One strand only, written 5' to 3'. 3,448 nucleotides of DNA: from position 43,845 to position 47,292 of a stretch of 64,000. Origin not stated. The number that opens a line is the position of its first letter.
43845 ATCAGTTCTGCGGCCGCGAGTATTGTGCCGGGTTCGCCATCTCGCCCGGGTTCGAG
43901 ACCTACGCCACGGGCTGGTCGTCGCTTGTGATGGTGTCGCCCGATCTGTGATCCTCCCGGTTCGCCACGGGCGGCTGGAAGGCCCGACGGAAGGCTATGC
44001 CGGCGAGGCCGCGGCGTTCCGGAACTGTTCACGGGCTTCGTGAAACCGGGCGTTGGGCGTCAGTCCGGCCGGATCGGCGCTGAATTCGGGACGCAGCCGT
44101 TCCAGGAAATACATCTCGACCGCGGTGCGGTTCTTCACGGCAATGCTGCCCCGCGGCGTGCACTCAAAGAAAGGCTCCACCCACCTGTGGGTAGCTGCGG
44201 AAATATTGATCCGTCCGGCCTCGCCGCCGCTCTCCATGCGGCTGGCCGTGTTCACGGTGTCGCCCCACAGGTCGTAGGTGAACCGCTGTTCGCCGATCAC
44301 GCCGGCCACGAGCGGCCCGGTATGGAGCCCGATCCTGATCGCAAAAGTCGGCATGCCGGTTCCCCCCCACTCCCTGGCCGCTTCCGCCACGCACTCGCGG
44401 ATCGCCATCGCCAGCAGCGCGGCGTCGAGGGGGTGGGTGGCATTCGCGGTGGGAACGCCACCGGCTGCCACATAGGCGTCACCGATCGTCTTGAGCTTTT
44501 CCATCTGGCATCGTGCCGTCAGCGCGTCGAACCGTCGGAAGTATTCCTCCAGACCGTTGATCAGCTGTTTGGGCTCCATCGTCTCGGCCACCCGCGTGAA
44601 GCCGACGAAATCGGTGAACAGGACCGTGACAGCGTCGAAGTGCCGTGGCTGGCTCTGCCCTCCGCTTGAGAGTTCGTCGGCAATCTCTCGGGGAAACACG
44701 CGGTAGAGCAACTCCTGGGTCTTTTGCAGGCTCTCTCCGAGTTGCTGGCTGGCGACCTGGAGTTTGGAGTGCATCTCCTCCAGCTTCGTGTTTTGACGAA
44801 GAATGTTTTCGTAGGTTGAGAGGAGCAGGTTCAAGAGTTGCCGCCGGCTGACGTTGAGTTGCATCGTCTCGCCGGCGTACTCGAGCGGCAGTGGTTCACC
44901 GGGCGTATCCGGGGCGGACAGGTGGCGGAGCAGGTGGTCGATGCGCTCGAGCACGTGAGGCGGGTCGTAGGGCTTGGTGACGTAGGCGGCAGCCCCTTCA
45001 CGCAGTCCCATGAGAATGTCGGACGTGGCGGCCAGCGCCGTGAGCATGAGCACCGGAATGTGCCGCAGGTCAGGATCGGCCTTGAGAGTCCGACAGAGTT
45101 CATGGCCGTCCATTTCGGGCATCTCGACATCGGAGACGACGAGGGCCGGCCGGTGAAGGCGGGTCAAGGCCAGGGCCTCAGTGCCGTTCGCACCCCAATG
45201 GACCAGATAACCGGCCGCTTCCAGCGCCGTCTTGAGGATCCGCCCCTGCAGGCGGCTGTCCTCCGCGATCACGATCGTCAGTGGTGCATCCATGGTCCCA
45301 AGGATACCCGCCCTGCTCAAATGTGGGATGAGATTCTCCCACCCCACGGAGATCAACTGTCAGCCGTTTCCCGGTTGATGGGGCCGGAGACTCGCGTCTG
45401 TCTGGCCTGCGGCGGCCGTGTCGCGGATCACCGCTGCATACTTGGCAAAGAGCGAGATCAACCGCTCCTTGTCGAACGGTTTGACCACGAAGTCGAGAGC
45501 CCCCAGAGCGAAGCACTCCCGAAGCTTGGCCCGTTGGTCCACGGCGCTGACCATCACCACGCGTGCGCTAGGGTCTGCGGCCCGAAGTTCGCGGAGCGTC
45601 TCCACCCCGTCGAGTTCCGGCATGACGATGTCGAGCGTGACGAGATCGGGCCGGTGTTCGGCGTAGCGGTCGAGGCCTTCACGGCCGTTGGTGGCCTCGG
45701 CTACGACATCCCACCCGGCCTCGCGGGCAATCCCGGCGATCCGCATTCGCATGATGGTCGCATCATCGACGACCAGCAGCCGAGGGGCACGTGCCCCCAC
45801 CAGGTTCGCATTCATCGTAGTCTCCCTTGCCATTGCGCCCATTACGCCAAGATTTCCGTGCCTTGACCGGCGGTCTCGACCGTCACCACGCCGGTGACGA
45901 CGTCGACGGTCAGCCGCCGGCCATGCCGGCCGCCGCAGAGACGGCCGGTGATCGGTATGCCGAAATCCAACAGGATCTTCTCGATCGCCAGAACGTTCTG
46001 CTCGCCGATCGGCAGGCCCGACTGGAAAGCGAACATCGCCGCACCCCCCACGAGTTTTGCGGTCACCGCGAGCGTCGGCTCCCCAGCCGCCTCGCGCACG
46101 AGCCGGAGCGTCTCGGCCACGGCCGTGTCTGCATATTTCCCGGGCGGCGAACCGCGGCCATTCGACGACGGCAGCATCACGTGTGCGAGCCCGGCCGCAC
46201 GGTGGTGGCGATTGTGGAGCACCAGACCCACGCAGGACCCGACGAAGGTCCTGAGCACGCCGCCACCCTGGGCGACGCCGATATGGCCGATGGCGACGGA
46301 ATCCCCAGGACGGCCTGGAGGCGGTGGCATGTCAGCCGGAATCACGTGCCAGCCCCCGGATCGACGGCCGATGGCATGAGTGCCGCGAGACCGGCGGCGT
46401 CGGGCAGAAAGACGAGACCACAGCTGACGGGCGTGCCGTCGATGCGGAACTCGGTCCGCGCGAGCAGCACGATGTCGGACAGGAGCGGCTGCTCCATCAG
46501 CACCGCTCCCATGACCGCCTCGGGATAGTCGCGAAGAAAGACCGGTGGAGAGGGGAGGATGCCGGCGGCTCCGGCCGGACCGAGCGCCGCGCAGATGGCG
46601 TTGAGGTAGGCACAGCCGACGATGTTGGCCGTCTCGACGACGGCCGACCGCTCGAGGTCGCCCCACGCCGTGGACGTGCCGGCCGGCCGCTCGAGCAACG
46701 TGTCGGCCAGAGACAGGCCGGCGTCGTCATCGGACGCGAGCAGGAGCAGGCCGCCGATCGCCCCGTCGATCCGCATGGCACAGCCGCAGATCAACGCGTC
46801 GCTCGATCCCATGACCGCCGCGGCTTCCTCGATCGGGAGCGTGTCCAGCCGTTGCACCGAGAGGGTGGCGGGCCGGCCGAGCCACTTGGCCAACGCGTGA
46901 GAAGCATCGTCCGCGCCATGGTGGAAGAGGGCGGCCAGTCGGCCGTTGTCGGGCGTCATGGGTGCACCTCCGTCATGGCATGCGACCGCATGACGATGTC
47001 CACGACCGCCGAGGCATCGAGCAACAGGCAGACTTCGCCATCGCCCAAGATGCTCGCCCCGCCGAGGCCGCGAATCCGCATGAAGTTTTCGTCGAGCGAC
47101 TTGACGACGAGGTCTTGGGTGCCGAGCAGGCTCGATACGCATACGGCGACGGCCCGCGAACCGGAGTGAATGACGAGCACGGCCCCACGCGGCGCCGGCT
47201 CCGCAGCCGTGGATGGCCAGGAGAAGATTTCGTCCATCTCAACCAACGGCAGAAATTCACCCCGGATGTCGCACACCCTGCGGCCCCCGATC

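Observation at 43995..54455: Complete chemosensory operon whose last gene is a receiver-adenylate cyclase, implying a Che-type pathway with a cyclic-nucleotide output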

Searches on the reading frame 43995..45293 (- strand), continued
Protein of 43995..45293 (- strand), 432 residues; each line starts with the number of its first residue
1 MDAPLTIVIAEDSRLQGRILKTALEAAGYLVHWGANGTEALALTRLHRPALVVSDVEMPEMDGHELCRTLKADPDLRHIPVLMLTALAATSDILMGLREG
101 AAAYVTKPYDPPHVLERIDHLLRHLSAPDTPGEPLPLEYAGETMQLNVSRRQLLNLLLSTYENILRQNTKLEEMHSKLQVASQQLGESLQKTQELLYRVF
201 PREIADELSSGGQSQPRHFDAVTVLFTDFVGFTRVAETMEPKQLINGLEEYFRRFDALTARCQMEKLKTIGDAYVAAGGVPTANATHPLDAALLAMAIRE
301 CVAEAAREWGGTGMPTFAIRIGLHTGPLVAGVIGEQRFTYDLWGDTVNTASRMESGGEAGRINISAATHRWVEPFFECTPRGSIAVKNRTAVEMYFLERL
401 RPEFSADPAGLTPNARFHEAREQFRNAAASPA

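Call 73: find_encoding_contigs(protein=P0042, flank=10000, max_places=2)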
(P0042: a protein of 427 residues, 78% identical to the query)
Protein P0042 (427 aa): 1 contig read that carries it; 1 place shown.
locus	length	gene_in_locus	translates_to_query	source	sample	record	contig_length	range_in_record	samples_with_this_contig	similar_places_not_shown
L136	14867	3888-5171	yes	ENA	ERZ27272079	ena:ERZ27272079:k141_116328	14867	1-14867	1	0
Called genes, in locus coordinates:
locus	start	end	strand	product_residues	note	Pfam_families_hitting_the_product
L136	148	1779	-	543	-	PF00118:Cpn60_TCP1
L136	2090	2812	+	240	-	PF08032:SpoU_sub_bind, PF00588:SpoU_methylase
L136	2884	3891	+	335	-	PF02608:Bmp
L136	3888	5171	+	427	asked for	PF00072:Response_reg, PF00211:Guanylate_cyc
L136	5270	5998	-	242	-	PF01791:DeoC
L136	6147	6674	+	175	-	-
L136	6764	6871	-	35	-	-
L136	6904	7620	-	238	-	PF22725:GFO_IDH_MocA_C3 (faint)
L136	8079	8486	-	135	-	PF06439:3keto-disac_hyd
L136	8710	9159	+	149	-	-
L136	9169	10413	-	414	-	PF16257:UxaE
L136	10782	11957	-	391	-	PF01266:DAO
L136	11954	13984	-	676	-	PF00069:Pkinase, PF07714:PK_Tyr_Ser-Thr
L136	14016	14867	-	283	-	?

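Call 74: find_encoding_contigs(protein=P0116, flank=10000, max_places=1)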
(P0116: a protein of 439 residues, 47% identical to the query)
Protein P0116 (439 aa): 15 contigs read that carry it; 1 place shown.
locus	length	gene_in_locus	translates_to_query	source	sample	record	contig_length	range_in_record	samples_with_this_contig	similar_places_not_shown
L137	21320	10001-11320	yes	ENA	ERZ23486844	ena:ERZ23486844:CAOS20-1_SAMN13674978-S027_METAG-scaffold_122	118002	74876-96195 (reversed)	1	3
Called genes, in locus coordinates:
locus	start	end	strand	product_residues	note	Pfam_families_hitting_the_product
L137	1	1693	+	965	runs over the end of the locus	PF03193:RsgA_GTPase (faint), PF00005:ABC_tran (faint), PF02463:SMC_N (faint), PF13191:AAA_16 (faint), PF13304:AAA_21 (faint), PF20703:nSTAND1 (weak), PF17760:UvrA_inter, PF17755:UvrA_DNA-bind, +2 more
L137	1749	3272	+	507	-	PF13428:TPR_14 (faint), PF01739:CheR, PF14559:TPR_19 (faint), PF13174:TPR_6 (faint), PF13431:TPR_17 (faint), PF07719:TPR_2 (faint), PF13181:TPR_8 (faint), PF13432:TPR_16 (weak)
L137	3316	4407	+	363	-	PF01584:CheW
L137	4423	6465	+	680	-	PF02743:dCache_1, PF00015:MCPsignal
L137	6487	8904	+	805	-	PF01627:Hpt, PF02895:H-kinase_dim (weak), PF02518:HATPase_c, PF01584:CheW, PF00072:Response_reg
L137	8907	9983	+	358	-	PF00072:Response_reg, PF01339:CheB_methylest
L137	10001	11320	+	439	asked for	PF00072:Response_reg, PF00211:Guanylate_cyc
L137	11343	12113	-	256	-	PF00691:OmpA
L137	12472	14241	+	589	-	PF02771:Acyl-CoA_dh_N, PF02770:Acyl-CoA_dh_M, PF00441:Acyl-CoA_dh_1, PF08028:Acyl-CoA_dh_2, PF00441:Acyl-CoA_dh_1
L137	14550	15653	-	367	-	PF01118:Semialdhyde_dh, PF22698:Semialdhyde_dhC_1, PF02774:Semialdhyde_dhC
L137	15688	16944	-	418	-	PF00154:RecA_N, PF06745:ATPase (faint), PF08423:Rad51, PF21096:RecA_C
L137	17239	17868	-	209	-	PF01066:CDP-OH_P_transf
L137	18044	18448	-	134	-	PF13560:HTH_31 (weak), PF01381:HTH_3 (weak)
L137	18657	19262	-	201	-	PF01381:HTH_3 (weak), PF13560:HTH_31 (weak)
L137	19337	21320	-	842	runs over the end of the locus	-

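Call 75: find_encoding_contigs(protein=P0107, flank=10000, max_places=1)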
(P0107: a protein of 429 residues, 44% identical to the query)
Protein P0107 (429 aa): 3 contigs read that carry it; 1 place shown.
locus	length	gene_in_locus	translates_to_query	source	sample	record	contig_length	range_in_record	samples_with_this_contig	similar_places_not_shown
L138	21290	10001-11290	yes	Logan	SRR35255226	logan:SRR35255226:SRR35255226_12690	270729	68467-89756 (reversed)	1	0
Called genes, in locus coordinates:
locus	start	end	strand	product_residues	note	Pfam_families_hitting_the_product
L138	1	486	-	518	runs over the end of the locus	PF09949:APP1_cat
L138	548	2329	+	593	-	PF20695:UbiD_N, PF01977:UbiD, PF20696:UbiD_C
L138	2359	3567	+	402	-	PF13847:Methyltransf_31 (faint), PF01739:CheR, PF08242:Methyltransf_12 (faint)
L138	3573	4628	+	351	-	PF01584:CheW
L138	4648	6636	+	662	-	PF02743:dCache_1, PF00015:MCPsignal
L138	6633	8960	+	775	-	PF01627:Hpt, PF02518:HATPase_c, PF01584:CheW, PF00072:Response_reg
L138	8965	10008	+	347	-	PF00072:Response_reg, PF01339:CheB_methylest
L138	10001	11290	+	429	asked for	PF00072:Response_reg, PF00211:Guanylate_cyc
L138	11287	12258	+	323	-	PF01073:3Beta_HSD (weak), PF01370:Epimerase, PF04321:RmlD_sub_bind (weak), PF16363:GDP_Man_Dehyd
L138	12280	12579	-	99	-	PF12802:MarR_2 (weak), PF12840:HTH_20, PF01022:HTH_5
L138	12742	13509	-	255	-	PF00106:adh_short, PF08659:KR, PF23441:SDR (weak), PF13561:adh_short_C2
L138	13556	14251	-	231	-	-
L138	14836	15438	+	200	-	PF02357:NusG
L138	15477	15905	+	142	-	PF03946:Ribosomal_L11_N, PF00298:Ribosomal_L11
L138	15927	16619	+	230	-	PF00687:Ribosomal_L1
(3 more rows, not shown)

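Call 76: find_encoding_contigs(protein=P0104, flank=10000, max_places=1)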
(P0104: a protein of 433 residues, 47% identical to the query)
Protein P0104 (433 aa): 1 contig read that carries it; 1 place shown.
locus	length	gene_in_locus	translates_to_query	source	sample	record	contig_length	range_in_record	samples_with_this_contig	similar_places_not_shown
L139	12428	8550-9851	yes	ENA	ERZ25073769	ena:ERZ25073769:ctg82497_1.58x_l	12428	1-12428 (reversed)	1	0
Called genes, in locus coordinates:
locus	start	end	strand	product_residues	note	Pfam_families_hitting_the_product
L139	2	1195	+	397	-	?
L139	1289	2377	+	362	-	PF01584:CheW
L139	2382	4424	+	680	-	PF02743:dCache_1, PF00015:MCPsignal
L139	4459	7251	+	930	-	PF01627:Hpt, PF02895:H-kinase_dim, PF02518:HATPase_c, PF01584:CheW, PF00072:Response_reg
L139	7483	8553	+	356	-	PF00072:Response_reg, PF01339:CheB_methylest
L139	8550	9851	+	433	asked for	PF00072:Response_reg, PF00211:Guanylate_cyc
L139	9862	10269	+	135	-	-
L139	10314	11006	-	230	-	PF13371:TPR_9 (faint), PF00515:TPR_1 (faint), PF07719:TPR_2 (faint), PF13174:TPR_6 (faint), PF13176:TPR_7 (faint), PF14559:TPR_19 (weak), PF23914:TPR_CcmH_CycH, PF13424:TPR_12 (weak), +7 more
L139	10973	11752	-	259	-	PF01975:SurE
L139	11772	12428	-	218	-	?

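Call 87: find_encoding_contigs(protein=P0099, flank=10000, max_places=1)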
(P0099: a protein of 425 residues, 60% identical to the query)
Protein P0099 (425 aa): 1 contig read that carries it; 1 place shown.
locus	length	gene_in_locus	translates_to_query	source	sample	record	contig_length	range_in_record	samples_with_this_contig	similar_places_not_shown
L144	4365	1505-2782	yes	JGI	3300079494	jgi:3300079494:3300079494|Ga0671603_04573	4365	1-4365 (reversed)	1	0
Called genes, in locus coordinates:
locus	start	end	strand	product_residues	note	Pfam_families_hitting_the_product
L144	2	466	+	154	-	?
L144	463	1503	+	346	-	PF00072:Response_reg, PF01339:CheB_methylest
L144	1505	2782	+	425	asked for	PF00072:Response_reg, PF00211:Guanylate_cyc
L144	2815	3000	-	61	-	-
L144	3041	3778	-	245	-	PF13431:TPR_17 (faint)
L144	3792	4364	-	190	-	?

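Call 88: find_encoding_contigs(protein=P0115, flank=10000, max_places=1)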
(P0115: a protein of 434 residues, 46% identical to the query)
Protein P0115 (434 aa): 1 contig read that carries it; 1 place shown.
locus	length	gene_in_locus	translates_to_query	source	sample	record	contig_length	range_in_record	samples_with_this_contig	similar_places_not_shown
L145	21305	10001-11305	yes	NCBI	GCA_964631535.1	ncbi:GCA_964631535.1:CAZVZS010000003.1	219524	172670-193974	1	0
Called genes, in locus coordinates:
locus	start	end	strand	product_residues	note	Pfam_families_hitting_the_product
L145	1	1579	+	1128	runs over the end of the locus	PF25596:CPSase_L_D1, PF02786:CPSase_L_D2, PF02787:CPSase_L_D3, PF25596:CPSase_L_D1, PF02222:ATP-grasp (weak), PF02655:ATP-grasp_3 (weak), PF02786:CPSase_L_D2, PF02142:MGS, +3 more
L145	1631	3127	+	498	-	PF01739:CheR, PF00515:TPR_1 (faint), PF07719:TPR_2 (faint), PF13181:TPR_8 (faint), PF13428:TPR_14 (faint), PF13431:TPR_17 (faint), PF14559:TPR_19 (weak)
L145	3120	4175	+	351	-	PF01584:CheW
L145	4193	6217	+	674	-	PF02743:dCache_1, PF00015:MCPsignal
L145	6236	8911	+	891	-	PF01627:Hpt, PF02518:HATPase_c, PF01584:CheW, PF00072:Response_reg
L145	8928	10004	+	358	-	PF00072:Response_reg, PF01339:CheB_methylest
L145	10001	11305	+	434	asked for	PF00072:Response_reg, PF00211:Guanylate_cyc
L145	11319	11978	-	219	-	PF13489:Methyltransf_23, PF01209:Ubie_methyltran, PF07021:MetW (weak), PF13847:Methyltransf_31, PF13649:Methyltransf_25, PF08241:Methyltransf_11, PF08242:Methyltransf_12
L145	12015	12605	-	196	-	PF03551:PadR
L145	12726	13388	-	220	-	PF13428:TPR_14 (faint), PF23914:TPR_CcmH_CycH (faint), PF13371:TPR_9 (faint), PF00515:TPR_1 (faint), PF07719:TPR_2 (faint), PF13174:TPR_6 (faint), PF13424:TPR_12 (weak), PF14559:TPR_19 (weak), +5 more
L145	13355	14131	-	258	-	PF01975:SurE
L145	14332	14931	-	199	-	-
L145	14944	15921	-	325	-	PF00574:CLP_protease (weak), PF25145:NfeD1b_N, PF01343:Peptidase_S49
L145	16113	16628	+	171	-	-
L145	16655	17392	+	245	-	PF01168:Ala_racemase_N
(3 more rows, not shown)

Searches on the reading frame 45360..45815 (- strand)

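Call 5: search_protein_families(library=pfam, proteins=[window:45360-45815:-])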
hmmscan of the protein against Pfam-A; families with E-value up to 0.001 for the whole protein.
window:45360-45815:- (151 aa): 1 family
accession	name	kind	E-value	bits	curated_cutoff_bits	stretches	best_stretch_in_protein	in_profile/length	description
PF00072.30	Response_reg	-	1.4e-28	99.7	30.2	1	14-121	2-108/111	Response regulator receiver domain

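Call 9: search_protein_families(library=ncbifam, proteins=[window:45360-45815:-], max_evalue=0.01)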
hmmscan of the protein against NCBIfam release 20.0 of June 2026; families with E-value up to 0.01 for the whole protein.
window:45360-45815:- (151 aa): 103 families (the best 25 are shown)
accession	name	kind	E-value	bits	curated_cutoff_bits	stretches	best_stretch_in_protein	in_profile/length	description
NF041367.1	CheY_Halo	equivalog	2.3e-27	95.7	200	1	14-120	2-107/114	chemotaxis protein CheY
NF001965.0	PRK00742.1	subfamily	1.3e-24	87.1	293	1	12-118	5-113/357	chemotaxis-specific protein-glutamate methyltransferase CheB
NF007935.0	PRK10651.1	equivalog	1.6e-21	76.5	250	1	12-127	8-124/216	two-component system response regulator NarL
NF008469.0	PRK11361.1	equivalog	1.7e-20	73.2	714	1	11-121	5-114/461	acetoacetate metabolism transcriptional regulator AtoC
NF009206.0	PRK12555.1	subfamily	9.1e-20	70.9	342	1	12-117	2-109/340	chemotaxis-specific protein-glutamate methyltransferase CheB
TIGR02875.1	spore_0_A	equivalog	2.1e-19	69.8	200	1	13-128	5-123/262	sporulation transcription factor Spo0A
NF041733.1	resp_reg_CseB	equivalog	4.2e-19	68.8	350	1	13-139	3-124/228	two-component system response regulator CseB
NF045944.1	ResRegRpaBCyano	equivalog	1.6e-18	66.9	330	1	14-133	1-115/229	response regulator transcription factor RpaB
NF045505.1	RR_RssB_Pseudo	equivalog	1.3e-17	63.9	700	1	12-116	7-110/394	two-component system response regulator RssB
NF040689.1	MtrAB_MtrA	equivalog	6.5e-17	61.6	300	1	14-133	2-116/219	MtrAB system response regulator MtrA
NF007969.0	PRK10693.1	equivalog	1e-16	60.9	329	1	12-115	9-111/337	two-component system response regulator RssB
NF045991.1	RespRegCtrARhodob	equivalog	1.9e-16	60.5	350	1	12-136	2-122/224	response regulator transcription factor CtrA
NF012227.0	AdeR_RR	equivalog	3.5e-16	59.4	340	1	13-139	14-135/239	efflux system response regulator transcription factor AdeR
NF007689.0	PRK10365.1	equivalog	4.2e-16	58.8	760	1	13-135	8-129/441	sigma-54-dependent response regulator transcription factor ZraR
NF007135.0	PRK09581.1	equivalog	4.3e-16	58.8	474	1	12-121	4-114/457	PleD family two-component system response regulator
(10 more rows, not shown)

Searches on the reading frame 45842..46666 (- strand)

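Call 5: search_protein_families(library=pfam, proteins=[window:45842-46666:-])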
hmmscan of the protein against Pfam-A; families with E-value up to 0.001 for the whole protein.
window:45842-46666:- (274 aa): 1 family
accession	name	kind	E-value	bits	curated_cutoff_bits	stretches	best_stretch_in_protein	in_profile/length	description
PF03975.18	CheD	-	1.1e-19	71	25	1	164-264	1-107/108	CheD chemotactic sensory transduction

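Call 9: search_protein_families(library=ncbifam, proteins=[window:45842-46666:-], max_evalue=0.01)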
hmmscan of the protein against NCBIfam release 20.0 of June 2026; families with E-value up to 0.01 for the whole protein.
window:45842-46666:- (274 aa): 9 families
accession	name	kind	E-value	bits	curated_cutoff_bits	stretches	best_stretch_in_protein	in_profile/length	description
NF041119.1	CheD_Thtga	equivalog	2.9e-26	92.8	240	1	124-271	5-154/160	chemoreceptor glutamine deamidase/glutamate methylesterase CheD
NF010018.0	PRK13495.1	equivalog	1.1e-25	90.7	243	1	124-271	6-153/159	chemoreceptor glutamine deamidase CheD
NF010015.0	PRK13490.1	equivalog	6.6e-21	75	251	1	137-271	22-160/162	chemoreceptor glutamine deamidase CheD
NF010013.0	PRK13487.1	equivalog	5.8e-13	48.7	223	1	135-264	39-168/201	chemoreceptor glutamine deamidase CheD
NF010020.0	PRK13498.1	equivalog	6.3e-13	49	236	1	127-264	15-156/168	chemoreceptor glutamine deamidase CheD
NF010019.0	PRK13497.1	equivalog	1.6e-10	41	313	1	136-259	25-148/184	chemoreceptor glutamine deamidase CheD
NF010014.0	PRK13489.1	equivalog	1.2e-09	38.7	290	1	137-264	36-166/238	chemoreceptor glutamine deamidase CheD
NF010016.0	PRK13493.1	equivalog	5.8e-05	23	369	1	127-263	49-192/227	chemoreceptor glutamine deamidase CheD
NF010017.0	PRK13494.1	equivalog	5.8e-05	22.7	285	1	136-252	27-143/163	chemoreceptor glutamine deamidase CheD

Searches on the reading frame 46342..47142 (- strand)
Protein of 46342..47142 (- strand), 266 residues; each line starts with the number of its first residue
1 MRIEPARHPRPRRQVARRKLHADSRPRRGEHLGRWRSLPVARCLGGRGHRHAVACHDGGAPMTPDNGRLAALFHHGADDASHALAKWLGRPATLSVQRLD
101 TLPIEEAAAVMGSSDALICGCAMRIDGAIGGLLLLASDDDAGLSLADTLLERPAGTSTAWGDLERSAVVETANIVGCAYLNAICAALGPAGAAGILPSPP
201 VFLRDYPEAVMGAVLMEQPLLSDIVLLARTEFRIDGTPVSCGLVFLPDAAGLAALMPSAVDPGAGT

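Call 5: search_protein_families(library=pfam, proteins=[window:46342-47142:-])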
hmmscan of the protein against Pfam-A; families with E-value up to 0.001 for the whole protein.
window:46342-47142:- (266 aa): 0 families

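Call 9: search_protein_families(library=ncbifam, proteins=[window:46342-47142:-], max_evalue=0.01)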
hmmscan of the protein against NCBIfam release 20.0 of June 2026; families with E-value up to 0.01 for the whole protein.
window:46342-47142:- (266 aa): 1 family
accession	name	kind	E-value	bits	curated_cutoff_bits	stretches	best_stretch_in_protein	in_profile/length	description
NF041093.1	CheC_Thtogales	equivalog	5.9e-13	49.2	250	1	76-255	18-195/201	CheY-P phosphatase CheC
